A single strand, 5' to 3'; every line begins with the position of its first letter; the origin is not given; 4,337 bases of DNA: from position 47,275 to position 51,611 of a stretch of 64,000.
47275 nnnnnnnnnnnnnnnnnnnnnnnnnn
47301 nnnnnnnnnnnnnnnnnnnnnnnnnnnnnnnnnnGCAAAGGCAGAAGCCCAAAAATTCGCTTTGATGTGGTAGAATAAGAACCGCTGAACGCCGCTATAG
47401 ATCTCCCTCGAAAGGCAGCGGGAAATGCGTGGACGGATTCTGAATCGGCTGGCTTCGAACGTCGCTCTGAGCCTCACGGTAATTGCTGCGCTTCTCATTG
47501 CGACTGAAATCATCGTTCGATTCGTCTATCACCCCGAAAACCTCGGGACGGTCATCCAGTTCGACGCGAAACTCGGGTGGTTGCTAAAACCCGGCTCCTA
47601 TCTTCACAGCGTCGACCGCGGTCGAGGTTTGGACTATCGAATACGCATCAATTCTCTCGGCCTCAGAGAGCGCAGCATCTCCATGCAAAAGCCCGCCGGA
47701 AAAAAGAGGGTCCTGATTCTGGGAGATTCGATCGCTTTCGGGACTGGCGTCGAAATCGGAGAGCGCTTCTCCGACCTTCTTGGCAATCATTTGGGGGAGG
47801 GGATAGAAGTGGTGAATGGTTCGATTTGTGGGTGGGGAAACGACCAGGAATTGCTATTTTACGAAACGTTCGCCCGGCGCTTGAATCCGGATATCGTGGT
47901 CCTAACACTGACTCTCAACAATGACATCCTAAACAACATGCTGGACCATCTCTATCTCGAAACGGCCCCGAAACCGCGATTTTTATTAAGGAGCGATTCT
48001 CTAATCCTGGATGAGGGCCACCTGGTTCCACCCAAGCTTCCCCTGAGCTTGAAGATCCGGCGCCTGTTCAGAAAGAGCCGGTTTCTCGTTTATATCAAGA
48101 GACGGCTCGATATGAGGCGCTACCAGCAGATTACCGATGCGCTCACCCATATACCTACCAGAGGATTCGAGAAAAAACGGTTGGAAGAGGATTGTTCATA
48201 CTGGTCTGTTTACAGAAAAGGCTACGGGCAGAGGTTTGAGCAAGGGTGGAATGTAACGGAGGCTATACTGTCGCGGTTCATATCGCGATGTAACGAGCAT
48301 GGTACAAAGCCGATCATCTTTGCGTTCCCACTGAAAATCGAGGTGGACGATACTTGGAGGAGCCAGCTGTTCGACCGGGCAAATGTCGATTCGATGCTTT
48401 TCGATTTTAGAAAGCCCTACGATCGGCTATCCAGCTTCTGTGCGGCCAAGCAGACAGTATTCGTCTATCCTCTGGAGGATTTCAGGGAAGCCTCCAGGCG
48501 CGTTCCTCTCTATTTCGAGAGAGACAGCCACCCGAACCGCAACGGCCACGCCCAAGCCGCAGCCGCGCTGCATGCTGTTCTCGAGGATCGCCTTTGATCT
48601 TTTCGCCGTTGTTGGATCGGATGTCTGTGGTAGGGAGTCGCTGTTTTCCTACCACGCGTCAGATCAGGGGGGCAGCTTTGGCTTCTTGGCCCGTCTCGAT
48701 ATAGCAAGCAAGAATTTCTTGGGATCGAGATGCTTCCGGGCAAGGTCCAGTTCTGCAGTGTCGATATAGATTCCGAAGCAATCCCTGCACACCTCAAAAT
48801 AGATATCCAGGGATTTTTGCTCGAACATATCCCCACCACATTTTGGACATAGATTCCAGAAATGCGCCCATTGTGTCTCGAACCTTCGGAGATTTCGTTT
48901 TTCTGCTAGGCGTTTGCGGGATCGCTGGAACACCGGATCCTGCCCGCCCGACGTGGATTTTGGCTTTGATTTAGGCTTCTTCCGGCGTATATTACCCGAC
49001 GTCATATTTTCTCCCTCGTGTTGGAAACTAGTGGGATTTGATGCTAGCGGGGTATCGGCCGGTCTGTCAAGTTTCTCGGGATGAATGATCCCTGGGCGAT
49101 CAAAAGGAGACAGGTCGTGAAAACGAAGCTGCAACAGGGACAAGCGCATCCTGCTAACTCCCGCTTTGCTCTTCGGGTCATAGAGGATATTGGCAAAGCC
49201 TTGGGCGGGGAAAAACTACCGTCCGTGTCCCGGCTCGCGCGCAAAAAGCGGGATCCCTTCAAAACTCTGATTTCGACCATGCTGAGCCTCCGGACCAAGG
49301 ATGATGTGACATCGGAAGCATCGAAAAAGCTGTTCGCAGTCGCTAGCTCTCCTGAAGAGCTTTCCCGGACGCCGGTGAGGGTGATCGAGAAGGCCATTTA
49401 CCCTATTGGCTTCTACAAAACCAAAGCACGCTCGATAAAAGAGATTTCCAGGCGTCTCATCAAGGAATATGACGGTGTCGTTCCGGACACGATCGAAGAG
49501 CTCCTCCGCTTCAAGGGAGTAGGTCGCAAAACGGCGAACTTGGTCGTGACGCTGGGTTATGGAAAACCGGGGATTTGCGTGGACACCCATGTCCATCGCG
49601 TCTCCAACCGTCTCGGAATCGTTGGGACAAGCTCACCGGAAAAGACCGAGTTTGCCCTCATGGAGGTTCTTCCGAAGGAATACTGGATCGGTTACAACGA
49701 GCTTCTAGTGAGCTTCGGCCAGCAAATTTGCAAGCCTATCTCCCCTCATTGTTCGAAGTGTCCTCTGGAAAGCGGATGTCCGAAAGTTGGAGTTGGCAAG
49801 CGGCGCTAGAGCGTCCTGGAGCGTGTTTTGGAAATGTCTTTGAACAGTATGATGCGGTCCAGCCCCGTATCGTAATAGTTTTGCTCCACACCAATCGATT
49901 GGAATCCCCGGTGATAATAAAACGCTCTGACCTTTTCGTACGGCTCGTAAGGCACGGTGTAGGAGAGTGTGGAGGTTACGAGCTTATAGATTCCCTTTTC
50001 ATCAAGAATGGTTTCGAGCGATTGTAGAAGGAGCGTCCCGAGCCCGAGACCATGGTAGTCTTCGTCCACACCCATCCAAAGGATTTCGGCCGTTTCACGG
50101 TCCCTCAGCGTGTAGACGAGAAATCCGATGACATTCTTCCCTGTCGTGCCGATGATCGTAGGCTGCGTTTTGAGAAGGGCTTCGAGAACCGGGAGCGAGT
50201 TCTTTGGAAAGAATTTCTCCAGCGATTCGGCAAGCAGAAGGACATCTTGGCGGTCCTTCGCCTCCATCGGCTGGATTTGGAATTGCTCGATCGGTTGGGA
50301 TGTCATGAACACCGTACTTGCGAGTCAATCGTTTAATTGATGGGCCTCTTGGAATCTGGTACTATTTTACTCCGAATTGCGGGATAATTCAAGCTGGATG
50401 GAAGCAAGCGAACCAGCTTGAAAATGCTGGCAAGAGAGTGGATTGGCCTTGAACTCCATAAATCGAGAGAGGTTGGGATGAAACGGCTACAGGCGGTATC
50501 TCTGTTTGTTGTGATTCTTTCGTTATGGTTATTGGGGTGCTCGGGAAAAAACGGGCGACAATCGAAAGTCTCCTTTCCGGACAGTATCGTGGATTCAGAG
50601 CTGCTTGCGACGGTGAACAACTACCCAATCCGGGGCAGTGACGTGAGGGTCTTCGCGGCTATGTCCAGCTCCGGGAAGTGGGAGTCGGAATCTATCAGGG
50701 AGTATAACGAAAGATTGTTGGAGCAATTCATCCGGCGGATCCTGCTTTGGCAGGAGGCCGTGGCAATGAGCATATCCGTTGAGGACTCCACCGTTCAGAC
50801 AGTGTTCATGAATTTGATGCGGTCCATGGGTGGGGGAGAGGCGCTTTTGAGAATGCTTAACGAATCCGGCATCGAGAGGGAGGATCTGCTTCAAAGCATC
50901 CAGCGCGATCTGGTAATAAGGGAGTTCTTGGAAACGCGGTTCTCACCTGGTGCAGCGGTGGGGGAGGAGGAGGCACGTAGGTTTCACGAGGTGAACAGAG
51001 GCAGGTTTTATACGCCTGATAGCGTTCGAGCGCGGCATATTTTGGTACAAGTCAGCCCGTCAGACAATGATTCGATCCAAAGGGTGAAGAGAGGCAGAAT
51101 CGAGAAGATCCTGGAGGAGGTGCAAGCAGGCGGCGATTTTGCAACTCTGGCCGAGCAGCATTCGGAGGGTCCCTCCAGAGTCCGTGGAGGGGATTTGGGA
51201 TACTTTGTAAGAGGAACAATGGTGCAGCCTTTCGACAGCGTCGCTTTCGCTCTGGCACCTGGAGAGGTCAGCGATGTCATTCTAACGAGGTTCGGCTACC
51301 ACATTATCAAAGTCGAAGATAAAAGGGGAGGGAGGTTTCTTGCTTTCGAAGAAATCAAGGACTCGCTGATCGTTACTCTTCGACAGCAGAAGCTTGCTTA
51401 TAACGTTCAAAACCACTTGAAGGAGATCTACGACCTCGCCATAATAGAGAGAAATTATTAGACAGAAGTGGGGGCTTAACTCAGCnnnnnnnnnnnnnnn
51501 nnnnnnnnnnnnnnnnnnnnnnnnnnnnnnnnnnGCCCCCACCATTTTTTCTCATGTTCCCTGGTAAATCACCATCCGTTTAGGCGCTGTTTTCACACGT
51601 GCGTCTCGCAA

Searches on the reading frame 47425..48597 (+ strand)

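Call 63: search_protein_families(library=pfam, proteins=[window:47425-48597:+], max_evalue=0.00001)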
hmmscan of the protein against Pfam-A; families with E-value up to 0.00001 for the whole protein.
window:47425-48597:+ (390 aa): 1 family
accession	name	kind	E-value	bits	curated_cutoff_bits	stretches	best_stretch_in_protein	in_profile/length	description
PF13472.12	Lipase_GDSL_2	-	7.6e-08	33.5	32.9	0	98-168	1-75/178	GDSL-like Lipase/Acylhydrolase family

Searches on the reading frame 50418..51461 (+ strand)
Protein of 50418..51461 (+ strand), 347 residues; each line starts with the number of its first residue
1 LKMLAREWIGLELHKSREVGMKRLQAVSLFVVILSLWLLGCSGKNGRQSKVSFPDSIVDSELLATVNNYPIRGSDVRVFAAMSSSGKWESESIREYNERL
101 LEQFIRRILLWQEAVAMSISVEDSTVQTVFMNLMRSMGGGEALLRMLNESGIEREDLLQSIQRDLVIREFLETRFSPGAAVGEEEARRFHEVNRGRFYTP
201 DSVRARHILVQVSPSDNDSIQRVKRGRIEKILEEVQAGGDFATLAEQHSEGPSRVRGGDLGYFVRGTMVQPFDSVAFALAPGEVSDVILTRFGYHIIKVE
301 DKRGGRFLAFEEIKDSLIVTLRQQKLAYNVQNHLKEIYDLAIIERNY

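Call 63: search_protein_families(library=pfam, proteins=[window:50418-51461:+], max_evalue=0.00001)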
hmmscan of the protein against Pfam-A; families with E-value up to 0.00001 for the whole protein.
window:50418-51461:+ (347 aa): 3 families
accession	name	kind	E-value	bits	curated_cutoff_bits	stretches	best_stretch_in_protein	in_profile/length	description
PF13616.12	Rotamase_3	-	3.8e-25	89.1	22.5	1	199-303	12-116/116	PPIC-type PPIASE domain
PF00639.27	Rotamase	-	3.9e-24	85.9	21.7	1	207-301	1-97/97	PPIC-type PPIASE domain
PF13145.12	Rotamase_2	-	7e-13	49.9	27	1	182-315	2-121/121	PPIC-type PPIASE domain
